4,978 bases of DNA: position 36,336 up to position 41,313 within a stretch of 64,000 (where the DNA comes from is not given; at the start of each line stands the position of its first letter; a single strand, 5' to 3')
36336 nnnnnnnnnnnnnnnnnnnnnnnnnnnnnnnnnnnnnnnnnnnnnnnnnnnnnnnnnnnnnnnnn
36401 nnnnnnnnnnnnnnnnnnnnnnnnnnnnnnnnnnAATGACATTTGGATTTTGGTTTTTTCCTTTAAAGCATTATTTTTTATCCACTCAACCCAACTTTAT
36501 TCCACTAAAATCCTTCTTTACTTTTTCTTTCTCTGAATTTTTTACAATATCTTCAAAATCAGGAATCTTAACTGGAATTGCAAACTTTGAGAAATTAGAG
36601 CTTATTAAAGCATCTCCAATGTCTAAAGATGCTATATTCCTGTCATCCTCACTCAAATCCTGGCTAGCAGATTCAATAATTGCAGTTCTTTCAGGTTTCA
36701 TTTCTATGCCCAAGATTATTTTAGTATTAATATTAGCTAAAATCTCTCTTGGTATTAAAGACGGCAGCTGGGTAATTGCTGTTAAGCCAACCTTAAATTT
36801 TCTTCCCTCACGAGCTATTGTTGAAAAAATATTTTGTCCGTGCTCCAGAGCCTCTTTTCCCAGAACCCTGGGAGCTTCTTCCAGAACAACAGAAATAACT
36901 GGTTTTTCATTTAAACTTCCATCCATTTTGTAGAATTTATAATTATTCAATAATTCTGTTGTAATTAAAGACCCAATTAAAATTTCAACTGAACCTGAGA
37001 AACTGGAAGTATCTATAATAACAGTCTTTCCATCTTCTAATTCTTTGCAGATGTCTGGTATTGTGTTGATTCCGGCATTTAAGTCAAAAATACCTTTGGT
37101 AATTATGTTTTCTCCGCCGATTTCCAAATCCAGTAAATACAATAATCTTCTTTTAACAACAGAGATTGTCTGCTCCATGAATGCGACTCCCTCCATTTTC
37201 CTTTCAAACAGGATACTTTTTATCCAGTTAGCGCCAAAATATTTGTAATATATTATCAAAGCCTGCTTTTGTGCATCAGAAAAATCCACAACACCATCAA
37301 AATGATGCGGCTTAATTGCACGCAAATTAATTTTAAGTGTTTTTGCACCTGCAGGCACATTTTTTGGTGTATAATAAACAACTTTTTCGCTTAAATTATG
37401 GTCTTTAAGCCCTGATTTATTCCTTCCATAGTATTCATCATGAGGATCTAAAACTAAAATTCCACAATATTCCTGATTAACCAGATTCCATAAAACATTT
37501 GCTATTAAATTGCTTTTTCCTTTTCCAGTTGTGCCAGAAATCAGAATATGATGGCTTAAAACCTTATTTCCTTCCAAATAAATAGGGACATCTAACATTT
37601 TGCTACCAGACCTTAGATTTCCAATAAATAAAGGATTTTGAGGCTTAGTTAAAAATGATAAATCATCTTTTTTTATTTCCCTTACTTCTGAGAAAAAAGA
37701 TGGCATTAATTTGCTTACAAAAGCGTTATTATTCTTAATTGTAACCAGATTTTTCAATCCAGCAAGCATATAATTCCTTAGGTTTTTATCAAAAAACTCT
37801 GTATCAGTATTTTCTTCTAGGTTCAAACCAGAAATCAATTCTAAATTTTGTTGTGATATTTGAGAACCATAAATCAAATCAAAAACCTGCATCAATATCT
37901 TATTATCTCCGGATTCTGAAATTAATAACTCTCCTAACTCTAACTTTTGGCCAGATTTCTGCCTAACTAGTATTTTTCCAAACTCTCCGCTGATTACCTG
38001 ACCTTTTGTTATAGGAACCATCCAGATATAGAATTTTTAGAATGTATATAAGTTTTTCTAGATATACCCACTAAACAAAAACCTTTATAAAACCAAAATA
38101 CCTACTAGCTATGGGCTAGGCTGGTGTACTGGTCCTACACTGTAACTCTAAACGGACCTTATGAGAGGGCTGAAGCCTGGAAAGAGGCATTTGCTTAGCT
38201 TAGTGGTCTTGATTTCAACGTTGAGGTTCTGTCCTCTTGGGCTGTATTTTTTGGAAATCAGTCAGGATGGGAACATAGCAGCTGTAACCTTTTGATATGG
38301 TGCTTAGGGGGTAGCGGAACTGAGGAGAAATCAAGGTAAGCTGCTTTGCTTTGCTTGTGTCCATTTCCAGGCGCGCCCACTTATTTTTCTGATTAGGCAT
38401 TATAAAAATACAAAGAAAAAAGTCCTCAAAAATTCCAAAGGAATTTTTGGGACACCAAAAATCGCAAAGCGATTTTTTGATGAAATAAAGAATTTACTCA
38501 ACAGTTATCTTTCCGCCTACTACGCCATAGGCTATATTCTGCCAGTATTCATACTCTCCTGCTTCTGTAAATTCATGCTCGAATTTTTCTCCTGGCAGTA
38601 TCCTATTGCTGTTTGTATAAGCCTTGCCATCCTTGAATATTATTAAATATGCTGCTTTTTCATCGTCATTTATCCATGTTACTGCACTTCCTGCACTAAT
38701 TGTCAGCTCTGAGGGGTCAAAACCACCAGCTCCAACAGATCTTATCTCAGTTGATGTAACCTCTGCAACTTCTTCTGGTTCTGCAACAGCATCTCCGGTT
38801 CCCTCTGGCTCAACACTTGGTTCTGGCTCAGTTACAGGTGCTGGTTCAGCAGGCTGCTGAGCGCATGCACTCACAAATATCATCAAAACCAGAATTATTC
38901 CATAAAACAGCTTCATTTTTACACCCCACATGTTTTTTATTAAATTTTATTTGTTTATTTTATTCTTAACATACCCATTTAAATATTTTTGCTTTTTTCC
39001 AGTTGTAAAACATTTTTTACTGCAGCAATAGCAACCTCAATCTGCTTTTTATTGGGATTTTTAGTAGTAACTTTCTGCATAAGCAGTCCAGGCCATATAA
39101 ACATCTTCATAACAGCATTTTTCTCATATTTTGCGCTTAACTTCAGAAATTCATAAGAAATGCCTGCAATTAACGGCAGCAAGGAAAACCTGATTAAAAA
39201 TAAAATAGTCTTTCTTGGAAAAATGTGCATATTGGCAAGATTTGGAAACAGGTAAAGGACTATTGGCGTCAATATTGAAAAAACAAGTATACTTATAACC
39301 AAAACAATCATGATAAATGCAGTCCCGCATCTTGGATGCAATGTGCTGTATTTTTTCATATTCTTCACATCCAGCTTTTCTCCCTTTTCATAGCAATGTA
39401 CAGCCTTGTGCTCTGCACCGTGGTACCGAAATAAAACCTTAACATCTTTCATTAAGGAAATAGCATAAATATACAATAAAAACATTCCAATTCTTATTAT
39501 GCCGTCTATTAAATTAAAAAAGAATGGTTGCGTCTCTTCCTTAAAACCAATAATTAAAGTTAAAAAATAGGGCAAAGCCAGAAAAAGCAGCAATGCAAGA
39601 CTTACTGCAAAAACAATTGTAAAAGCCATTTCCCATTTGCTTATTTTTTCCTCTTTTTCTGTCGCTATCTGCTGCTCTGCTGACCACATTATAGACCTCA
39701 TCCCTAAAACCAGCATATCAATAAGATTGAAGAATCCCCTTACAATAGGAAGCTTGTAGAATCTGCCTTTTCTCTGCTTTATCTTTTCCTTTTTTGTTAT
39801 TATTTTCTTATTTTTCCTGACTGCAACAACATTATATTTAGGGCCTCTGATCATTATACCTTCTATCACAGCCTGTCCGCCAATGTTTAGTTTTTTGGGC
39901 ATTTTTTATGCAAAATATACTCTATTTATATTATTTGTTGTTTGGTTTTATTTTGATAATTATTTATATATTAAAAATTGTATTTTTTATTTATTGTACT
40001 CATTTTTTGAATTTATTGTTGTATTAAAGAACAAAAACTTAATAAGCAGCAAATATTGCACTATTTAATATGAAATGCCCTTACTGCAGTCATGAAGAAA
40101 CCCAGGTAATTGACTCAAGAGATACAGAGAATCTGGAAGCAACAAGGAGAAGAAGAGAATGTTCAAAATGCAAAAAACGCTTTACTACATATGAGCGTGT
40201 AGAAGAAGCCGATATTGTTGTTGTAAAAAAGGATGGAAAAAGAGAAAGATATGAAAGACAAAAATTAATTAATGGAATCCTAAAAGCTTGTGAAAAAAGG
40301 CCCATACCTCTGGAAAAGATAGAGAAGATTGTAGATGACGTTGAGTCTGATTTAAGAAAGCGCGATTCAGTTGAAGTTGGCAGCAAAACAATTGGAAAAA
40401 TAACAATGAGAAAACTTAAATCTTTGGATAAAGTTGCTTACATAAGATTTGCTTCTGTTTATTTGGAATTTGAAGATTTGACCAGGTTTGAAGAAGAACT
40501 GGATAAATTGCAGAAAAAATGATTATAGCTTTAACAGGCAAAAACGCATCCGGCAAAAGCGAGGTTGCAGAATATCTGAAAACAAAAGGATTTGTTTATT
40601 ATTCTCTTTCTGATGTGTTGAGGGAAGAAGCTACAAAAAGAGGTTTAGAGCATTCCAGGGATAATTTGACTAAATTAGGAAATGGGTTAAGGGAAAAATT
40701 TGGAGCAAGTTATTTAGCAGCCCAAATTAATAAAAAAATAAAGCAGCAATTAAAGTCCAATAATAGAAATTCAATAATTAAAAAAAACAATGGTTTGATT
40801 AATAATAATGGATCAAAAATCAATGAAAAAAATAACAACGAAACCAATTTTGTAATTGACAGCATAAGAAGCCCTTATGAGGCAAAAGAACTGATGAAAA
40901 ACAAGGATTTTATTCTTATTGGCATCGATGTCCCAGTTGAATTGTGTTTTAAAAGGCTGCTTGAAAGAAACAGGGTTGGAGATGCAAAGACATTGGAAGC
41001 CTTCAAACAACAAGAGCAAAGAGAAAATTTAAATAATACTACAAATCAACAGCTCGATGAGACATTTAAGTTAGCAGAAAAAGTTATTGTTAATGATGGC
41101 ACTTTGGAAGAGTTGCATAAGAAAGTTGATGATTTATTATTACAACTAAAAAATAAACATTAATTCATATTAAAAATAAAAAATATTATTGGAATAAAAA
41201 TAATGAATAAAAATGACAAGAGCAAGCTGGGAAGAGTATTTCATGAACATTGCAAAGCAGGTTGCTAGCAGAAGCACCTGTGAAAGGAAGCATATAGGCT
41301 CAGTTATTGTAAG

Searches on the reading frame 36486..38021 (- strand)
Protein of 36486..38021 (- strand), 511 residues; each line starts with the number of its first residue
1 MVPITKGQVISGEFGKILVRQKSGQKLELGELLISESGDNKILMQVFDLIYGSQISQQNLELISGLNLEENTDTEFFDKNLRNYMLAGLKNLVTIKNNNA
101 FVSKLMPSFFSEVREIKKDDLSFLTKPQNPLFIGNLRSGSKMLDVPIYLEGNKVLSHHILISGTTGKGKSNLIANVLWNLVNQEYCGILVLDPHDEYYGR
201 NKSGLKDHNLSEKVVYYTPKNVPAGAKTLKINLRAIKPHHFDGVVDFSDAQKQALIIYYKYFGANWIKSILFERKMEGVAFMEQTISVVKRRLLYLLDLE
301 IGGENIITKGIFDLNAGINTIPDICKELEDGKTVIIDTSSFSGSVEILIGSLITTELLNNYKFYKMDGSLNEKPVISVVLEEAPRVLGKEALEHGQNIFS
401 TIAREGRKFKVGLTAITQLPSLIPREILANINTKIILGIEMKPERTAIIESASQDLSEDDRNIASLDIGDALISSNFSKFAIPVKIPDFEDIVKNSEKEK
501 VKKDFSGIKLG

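Call 64: search_protein_families(library=pfam, proteins=[window:36486-38021:-], max_evalue=0.001)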
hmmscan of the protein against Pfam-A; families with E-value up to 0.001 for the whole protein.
window:36486-38021:- (511 aa): 2 families
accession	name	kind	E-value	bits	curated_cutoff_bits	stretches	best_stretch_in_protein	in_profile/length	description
PF01935.23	DUF87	-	5.3e-26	92.5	23.2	1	132-356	2-219/220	Helicase HerA, central domain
PF12846.13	AAA_10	-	0.00021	20.9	27.5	0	149-196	14-60/362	AAA-like domain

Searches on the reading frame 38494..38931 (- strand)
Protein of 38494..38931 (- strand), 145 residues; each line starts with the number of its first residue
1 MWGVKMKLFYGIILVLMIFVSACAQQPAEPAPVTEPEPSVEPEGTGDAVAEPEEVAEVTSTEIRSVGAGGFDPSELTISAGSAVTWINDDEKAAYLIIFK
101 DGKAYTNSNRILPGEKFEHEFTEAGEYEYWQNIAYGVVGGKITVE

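Call 3: search_protein_families(library=pfam, proteins=[window:38494-38931:-], max_evalue=0.1)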
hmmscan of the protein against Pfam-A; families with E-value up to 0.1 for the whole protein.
window:38494-38931:- (145 aa): 3 families
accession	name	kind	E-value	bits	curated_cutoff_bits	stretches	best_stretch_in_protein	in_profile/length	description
PF13473.12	Cupredoxin_1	-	2.2e-05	24.9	27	1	55-144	17-104/104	Cupredoxin-like domain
PF00127.26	Copper-bind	-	0.00016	22.4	21.2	1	71-132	14-85/99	Copper binding proteins, plastocyanin/azurin family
PF00801.26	PKD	-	0.083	13.3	23.5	0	77-128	10-60/80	PKD domain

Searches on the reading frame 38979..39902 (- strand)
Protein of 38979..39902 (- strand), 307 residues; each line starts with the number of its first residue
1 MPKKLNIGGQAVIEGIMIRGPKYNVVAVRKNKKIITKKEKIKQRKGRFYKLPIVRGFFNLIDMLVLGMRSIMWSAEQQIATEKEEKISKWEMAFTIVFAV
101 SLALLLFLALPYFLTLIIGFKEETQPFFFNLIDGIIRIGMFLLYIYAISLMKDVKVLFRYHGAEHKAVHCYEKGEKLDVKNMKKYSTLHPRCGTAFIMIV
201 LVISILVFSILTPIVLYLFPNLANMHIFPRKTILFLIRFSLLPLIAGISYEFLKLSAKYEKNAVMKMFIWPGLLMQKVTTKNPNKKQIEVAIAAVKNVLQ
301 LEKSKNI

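Call 3: search_protein_families(library=pfam, proteins=[window:38979-39902:-], max_evalue=0.1)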
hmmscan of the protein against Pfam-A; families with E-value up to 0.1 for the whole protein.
window:38979-39902:- (307 aa): 1 family
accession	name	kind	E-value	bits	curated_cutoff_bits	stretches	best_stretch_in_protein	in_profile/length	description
PF07136.16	DUF1385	-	1.4e-83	280.1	22.1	1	51-300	1-226/227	Protein of unknown function (DUF1385)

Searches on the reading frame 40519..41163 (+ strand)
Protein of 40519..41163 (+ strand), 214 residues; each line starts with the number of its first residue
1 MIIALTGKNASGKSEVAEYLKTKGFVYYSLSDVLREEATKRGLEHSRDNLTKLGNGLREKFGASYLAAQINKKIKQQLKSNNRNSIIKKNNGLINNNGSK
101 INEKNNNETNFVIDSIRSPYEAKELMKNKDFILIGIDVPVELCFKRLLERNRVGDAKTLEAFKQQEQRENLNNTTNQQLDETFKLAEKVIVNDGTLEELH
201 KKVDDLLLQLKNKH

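Call 3: search_protein_families(library=pfam, proteins=[window:40519-41163:+], max_evalue=0.1)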
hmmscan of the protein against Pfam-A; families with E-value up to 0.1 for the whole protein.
window:40519-41163:+ (214 aa): 11 families
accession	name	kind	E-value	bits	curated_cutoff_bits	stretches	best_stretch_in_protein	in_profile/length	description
PF13207.12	AAA_17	-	9.3e-12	45.8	27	1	6-77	1-68/136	AAA domain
PF13238.12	AAA_18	-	2.6e-09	38.1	29.4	1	3-151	1-112/128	AAA domain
PF01121.26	CoaE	-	1.4e-05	25.3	27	1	1-180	1-173/180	Dephospho-CoA kinase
PF21448.3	DNMK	-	0.00016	21.8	27.1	0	2-54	2-54/232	Deoxynucleotide monophosphate kinase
PF13189.12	Cytidylate_kin2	-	0.00021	22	28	1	2-169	1-150/176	Cytidylate kinase-like family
PF01583.26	APS_kinase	-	0.0016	19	21.1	0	2-26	4-32/152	Adenylylsulphate kinase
PF13671.12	AAA_33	-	0.0041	17.9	27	0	3-167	2-138/143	AAA domain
PF07931.18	CPT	-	0.017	15.4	22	0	110-151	83-129/172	Chloramphenicol phosphotransferase-like protein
PF00910.28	RNA_helicase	-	0.035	15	21.5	0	62-157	10-97/105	RNA helicase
PF00485.24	PRK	-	0.044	14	22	0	2-168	1-167/196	Phosphoribulokinase / Uridine kinase family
PF13086.12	AAA_11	-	0.077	13.2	27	1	42-184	78-179/257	AAA domain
